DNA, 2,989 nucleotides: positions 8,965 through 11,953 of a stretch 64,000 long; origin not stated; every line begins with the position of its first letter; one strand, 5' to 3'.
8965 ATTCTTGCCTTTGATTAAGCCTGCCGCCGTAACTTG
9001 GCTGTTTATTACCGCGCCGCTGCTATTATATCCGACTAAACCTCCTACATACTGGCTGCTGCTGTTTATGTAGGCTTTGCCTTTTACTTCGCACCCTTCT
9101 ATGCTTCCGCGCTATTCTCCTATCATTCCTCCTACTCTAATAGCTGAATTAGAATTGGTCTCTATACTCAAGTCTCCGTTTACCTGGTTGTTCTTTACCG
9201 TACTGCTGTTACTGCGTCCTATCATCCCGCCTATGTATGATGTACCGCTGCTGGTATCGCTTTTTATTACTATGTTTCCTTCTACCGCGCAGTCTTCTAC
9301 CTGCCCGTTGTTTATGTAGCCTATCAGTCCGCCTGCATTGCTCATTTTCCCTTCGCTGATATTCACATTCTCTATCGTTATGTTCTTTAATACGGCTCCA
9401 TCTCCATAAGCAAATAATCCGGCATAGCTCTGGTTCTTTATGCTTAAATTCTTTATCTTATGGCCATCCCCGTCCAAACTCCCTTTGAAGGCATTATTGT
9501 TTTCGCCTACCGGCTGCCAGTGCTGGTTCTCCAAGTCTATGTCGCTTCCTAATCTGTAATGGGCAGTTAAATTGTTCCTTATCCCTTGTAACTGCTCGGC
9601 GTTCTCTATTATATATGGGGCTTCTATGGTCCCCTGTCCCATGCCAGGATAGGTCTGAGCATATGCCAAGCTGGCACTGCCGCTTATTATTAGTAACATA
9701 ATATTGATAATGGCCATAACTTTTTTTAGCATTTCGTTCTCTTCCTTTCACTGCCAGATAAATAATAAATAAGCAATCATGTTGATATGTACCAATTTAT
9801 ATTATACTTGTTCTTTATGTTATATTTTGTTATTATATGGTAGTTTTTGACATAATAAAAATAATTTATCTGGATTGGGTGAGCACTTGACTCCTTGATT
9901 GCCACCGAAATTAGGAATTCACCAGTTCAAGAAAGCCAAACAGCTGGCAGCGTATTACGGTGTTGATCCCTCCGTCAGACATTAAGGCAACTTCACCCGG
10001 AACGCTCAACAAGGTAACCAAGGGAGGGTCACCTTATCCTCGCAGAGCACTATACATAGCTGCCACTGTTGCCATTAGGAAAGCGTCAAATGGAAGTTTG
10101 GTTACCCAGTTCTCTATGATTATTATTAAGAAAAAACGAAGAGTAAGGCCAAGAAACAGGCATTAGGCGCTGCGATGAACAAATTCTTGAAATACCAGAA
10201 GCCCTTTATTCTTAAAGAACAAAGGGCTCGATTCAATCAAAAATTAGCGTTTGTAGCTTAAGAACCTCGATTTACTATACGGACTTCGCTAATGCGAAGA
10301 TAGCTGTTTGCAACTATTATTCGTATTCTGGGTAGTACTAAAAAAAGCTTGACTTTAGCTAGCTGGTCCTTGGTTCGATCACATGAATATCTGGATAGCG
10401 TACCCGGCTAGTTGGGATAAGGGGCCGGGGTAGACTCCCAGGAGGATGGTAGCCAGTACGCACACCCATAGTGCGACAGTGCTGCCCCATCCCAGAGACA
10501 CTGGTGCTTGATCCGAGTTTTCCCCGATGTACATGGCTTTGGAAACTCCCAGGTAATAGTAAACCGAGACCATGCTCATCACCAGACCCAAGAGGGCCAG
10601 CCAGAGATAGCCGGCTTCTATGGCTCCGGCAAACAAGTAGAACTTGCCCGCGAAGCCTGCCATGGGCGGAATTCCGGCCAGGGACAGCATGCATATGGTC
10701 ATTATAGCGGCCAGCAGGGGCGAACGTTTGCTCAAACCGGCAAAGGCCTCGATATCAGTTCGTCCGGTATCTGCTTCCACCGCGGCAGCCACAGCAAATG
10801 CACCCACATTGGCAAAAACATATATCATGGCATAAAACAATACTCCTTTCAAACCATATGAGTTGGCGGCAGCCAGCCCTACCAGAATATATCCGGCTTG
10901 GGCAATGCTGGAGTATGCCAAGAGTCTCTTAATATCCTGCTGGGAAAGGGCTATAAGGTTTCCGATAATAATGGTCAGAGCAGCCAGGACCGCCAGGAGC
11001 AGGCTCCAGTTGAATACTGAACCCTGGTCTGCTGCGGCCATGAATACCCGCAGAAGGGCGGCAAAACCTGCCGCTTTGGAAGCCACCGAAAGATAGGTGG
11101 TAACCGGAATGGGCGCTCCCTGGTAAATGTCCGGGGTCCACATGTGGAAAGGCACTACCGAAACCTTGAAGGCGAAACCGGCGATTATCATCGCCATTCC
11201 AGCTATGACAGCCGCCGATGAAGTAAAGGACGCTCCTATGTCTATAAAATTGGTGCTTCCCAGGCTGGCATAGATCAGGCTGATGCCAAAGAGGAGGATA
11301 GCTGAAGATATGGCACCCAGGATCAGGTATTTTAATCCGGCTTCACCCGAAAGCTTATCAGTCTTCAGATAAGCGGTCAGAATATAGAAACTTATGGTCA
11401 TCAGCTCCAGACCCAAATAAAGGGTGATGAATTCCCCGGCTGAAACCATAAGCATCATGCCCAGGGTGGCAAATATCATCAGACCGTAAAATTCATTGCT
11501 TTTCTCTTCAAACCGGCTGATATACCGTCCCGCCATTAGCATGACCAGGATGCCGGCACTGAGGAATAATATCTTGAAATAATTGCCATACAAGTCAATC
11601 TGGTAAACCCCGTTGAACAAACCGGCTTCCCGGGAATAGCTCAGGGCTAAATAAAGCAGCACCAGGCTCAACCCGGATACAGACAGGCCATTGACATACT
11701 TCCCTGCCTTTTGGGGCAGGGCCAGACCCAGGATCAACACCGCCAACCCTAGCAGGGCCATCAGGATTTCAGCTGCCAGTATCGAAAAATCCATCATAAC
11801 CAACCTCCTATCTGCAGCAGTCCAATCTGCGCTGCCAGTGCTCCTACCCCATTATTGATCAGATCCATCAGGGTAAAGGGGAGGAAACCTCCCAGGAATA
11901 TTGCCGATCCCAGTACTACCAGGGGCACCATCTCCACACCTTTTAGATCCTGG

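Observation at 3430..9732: One 2,100-codon surface-protein frame broken only by two identical in-frame amber codons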

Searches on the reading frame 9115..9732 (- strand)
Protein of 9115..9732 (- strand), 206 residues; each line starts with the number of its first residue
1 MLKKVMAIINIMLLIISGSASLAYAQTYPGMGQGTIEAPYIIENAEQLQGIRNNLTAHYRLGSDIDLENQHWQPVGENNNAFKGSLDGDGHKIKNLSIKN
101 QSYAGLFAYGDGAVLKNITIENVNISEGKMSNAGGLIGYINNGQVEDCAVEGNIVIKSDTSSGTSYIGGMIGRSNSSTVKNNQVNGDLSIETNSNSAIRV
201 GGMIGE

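Call 8: search_protein_families(library=pfam, proteins=[window:9115-9732:-], max_evalue=0.01)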
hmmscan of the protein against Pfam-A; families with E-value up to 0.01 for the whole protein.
window:9115-9732:- (206 aa): 2 families
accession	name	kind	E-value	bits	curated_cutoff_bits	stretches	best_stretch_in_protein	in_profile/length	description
PF05342.19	Peptidase_M26_N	-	2.8e-09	37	27.7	1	47-152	146-250/250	M26 IgA1-specific Metallo-endopeptidase N-terminal region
PF07581.17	Glug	-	0.0011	19.7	20.5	1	131-155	3-28/28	The GLUG motif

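Call 12: list_cluster_members(proteins=[P0001, window:9115-9732:-, window:3433-6426:-])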
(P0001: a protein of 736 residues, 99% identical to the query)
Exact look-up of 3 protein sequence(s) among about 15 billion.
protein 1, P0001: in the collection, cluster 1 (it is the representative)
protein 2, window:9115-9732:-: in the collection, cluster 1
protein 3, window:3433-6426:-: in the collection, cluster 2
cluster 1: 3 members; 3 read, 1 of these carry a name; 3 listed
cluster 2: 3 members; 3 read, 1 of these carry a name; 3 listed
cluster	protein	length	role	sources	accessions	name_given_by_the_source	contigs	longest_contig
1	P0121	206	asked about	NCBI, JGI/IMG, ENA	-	hypothetical protein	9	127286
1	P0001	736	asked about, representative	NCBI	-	-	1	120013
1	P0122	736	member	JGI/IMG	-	-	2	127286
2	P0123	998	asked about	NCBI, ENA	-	-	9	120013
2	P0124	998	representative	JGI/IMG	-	hypothetical protein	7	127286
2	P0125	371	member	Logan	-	-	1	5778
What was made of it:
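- The junction-spanning ORF is present in one NCBI contig and two JGI contigs (call 12).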

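Call 13: find_encoding_contigs(protein=P0121, flank=10000, max_places=10)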
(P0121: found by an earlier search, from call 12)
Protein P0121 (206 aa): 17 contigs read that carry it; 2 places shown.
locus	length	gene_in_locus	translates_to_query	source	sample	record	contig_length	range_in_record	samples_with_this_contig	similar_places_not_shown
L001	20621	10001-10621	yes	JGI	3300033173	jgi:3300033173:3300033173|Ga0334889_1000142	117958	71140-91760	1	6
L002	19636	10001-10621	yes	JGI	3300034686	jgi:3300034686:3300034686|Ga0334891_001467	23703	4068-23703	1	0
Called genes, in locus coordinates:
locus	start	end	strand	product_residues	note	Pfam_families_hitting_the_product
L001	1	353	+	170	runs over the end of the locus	PF01058:Oxidored_q6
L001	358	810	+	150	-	PF00329:Complex1_30kDa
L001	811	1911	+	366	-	PF00346:Complex1_49kDa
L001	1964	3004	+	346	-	PF00146:NADHdh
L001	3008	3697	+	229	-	PF00037:Fer4 (weak), PF12797:Fer4_2 (faint), PF13237:Fer4_10 (weak), PF14697:Fer4_21 (faint), PF12838:Fer4_7, PF13183:Fer4_8 (faint), PF13187:Fer4_9 (weak), PF13484:Fer4_16 (faint)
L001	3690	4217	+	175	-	PF00499:Oxidored_q3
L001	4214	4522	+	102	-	PF00420:Oxidored_q2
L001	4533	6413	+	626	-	PF00662:Proton_antipo_N, PF00361:Proton_antipo_M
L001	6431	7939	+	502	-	PF00361:Proton_antipo_M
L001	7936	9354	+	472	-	PF00361:Proton_antipo_M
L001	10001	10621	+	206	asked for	PF05342:Peptidase_M26_N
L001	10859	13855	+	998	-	PF07581:Glug (faint), PF00041:fn3, PF16656:Pur_ac_phosph_N (faint), PF00041:fn3, PF05342:Peptidase_M26_N (weak)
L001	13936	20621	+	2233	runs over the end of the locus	PF00082:Peptidase_S8, PF20148:DUF6531 (weak), PF25023:TEN_YD-shell, PF05593:RHS_repeat (weak), PF25023:TEN_YD-shell, PF05593:RHS_repeat (weak), PF25023:TEN_YD-shell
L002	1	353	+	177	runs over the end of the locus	PF01058:Oxidored_q6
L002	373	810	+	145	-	PF00329:Complex1_30kDa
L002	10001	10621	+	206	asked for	PF05342:Peptidase_M26_N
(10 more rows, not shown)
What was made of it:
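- The exact 206-aa product is on 17 contigs from JGI, ENA and NCBI assemblies (calls 12, 13).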

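Call 17: find_encoding_contigs(protein=P0122, flank=10000, max_places=10)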
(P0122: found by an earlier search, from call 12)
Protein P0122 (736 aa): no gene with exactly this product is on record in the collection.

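Call 18: find_encoding_contigs(protein=P0125, flank=10000, max_places=10)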
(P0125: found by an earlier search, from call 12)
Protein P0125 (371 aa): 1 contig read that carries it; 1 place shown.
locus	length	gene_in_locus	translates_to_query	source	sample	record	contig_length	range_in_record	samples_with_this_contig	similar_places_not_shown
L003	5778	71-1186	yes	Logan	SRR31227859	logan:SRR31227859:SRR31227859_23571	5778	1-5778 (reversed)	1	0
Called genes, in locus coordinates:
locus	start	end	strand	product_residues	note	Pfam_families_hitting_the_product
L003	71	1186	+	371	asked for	PF00041:fn3, PF05342:Peptidase_M26_N (weak)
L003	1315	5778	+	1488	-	?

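Call 45: find_encoding_contigs(protein=P0123, flank=4000, max_places=10)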
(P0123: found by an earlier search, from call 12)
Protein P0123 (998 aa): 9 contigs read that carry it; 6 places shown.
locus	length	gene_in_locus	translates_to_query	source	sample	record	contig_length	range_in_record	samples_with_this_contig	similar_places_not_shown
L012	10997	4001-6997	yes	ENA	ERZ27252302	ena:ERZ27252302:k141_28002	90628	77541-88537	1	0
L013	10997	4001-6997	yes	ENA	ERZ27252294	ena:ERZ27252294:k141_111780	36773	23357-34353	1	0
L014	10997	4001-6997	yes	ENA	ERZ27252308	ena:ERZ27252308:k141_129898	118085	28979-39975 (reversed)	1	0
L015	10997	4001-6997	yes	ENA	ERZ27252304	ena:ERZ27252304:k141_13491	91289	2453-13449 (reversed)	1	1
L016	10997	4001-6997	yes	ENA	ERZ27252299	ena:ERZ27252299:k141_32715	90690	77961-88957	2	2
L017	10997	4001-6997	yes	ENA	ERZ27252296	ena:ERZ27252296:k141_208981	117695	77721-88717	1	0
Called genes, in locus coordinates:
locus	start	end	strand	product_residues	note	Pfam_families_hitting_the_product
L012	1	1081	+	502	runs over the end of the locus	PF00361:Proton_antipo_M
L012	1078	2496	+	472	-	PF00361:Proton_antipo_M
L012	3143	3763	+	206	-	PF05342:Peptidase_M26_N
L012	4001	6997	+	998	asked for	PF07581:Glug (faint), PF00041:fn3, PF16656:Pur_ac_phosph_N (faint), PF00041:fn3, PF05342:Peptidase_M26_N (weak)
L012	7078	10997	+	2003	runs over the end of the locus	?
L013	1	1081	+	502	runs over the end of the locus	PF00361:Proton_antipo_M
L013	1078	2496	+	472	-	PF00361:Proton_antipo_M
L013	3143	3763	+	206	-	PF05342:Peptidase_M26_N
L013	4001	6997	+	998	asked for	PF07581:Glug (faint), PF00041:fn3, PF16656:Pur_ac_phosph_N (faint), PF00041:fn3, PF05342:Peptidase_M26_N (weak)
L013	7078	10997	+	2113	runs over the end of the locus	?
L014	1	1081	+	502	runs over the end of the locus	PF00361:Proton_antipo_M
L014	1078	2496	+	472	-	PF00361:Proton_antipo_M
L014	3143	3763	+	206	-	PF05342:Peptidase_M26_N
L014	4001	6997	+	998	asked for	PF07581:Glug (faint), PF00041:fn3, PF16656:Pur_ac_phosph_N (faint), PF00041:fn3, PF05342:Peptidase_M26_N (weak)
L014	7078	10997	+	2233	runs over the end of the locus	PF00082:Peptidase_S8, PF20148:DUF6531 (weak), PF25023:TEN_YD-shell, PF05593:RHS_repeat (weak), PF25023:TEN_YD-shell, PF05593:RHS_repeat (weak), PF25023:TEN_YD-shell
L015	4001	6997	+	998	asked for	PF07581:Glug (faint), PF00041:fn3, PF16656:Pur_ac_phosph_N (faint), PF00041:fn3, PF05342:Peptidase_M26_N (weak)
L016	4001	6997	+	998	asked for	PF07581:Glug (faint), PF00041:fn3, PF16656:Pur_ac_phosph_N (faint), PF00041:fn3, PF05342:Peptidase_M26_N (weak)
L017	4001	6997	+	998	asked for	PF07581:Glug (faint), PF00041:fn3, PF16656:Pur_ac_phosph_N (faint), PF00041:fn3, PF05342:Peptidase_M26_N (weak)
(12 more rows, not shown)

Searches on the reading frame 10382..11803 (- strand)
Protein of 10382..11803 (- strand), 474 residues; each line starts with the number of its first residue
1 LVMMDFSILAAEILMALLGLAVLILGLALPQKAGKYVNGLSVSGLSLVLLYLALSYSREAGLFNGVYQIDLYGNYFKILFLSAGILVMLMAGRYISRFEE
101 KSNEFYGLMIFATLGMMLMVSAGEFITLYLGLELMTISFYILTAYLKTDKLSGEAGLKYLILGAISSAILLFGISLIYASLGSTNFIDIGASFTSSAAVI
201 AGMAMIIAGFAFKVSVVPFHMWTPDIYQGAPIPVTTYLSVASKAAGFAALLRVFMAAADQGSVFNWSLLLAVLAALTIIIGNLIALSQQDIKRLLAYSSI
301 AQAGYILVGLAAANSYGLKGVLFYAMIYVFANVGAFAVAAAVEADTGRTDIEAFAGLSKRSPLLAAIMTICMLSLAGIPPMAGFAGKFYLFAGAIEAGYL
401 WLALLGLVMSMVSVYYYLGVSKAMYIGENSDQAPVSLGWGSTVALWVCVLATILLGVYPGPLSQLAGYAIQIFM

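Call 50: find_related_loci(query=window:10382-11803:-, collection=genome_contigs, flank=10000)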
Query window:10382-11803:- (474 aa) in genome_contigs; peptide patterns used: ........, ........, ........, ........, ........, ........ (x = any residue, [..] = any of these).
258 stretches matched a pattern; 212 encode a relative of the query (tblastn E <= 1e-3); the best 80 are kept; 80 distinct loci.
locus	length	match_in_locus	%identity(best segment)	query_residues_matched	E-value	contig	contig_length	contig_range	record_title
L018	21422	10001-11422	87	2-474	0e+0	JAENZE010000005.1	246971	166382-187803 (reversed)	MAG: Syntrophomonas sp. isolate BL5_bin.17 BL5_bin17_NODE_24_length_246971_cov_85.088366, whole genome shotgun sequence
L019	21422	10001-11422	87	1-474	0e+0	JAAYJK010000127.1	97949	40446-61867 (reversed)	MAG: Syntrophomonadaceae bacterium isolate AS10tlH2TH_281 328806_AS10, whole genome shotgun sequence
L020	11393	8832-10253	86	1-474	0e+0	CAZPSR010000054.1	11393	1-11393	MAG TPA_asm: uncultured Syntrophomonas sp. isolate binchicken_co157_87 genome assembly, contig: NODE_13845_length_11393_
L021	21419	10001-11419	85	2-474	0e+0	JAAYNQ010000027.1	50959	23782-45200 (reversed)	MAG: Syntrophomonadaceae bacterium isolate AS21ysBPME_222 25671_AS21, whole genome shotgun sequence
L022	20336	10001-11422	86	2-474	0e+0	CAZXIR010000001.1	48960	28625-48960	MAG TPA_asm: uncultured Syntrophomonas sp. isolate SRP192927_co10_6 genome assembly, contig: NODE_304_length_48960_cov_6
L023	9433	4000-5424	78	1-474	0e+0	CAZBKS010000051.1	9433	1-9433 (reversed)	MAG TPA_asm: uncultured Syntrophomonas sp. isolate binchicken_co190_338 genome assembly, contig: NODE_11623_length_9433_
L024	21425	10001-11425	77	1-474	0e+0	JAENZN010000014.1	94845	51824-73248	MAG: Syntrophomonas sp. isolate BM5_bin.8 BM5_bin8_NODE_109_length_94845_cov_77.093406, whole genome shotgun sequence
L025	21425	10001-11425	77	1-474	0e+0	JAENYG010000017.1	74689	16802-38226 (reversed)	MAG: Syntrophomonas sp. isolate B5_bin.5 B5_bin5_NODE_145_length_74689_cov_50.485529, whole genome shotgun sequence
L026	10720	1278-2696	77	3-474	0e+0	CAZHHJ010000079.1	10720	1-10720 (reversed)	MAG TPA_asm: uncultured Syntrophomonas sp. isolate binchicken_co139_500 genome assembly, contig: NODE_14029_length_10720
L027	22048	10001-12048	72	1-474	0e+0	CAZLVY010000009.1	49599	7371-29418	MAG TPA_asm: uncultured Syntrophomonas sp. isolate SRP192927_co2_454 genome assembly, contig: NODE_692_length_49599_cov_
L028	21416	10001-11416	73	3-474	0e+0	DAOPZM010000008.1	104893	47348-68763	MAG TPA_asm: Syntrophomonadaceae bacterium isolate AMR_MDS_1288 NODE_104_length_104893_cov_12.204535, whole genome shotg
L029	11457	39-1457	72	2-474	0e+0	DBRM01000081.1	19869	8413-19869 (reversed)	MAG TPA_asm: Syntrophomonas sp. UBA1368 UBA1368_contig_1464, whole genome shotgun sequence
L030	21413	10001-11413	71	3-474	0e+0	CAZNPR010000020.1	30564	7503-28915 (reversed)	MAG TPA_asm: uncultured Syntrophomonas sp. isolate SRP192927_co1_578 genome assembly, contig: NODE_2564_length_30564_cov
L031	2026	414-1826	69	2-472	0e+0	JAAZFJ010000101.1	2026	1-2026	MAG: Syntrophomonadaceae bacterium isolate AS10tlH2TH_207 67827_AS10, whole genome shotgun sequence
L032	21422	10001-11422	63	2-473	0e+0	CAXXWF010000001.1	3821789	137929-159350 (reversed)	MAG: Syntrophomonadaceae bacterium isolate 510d5e25-0d66-4dd2-8cb2-8a0e7e1720a4 genome assembly, contig: contig_1, whole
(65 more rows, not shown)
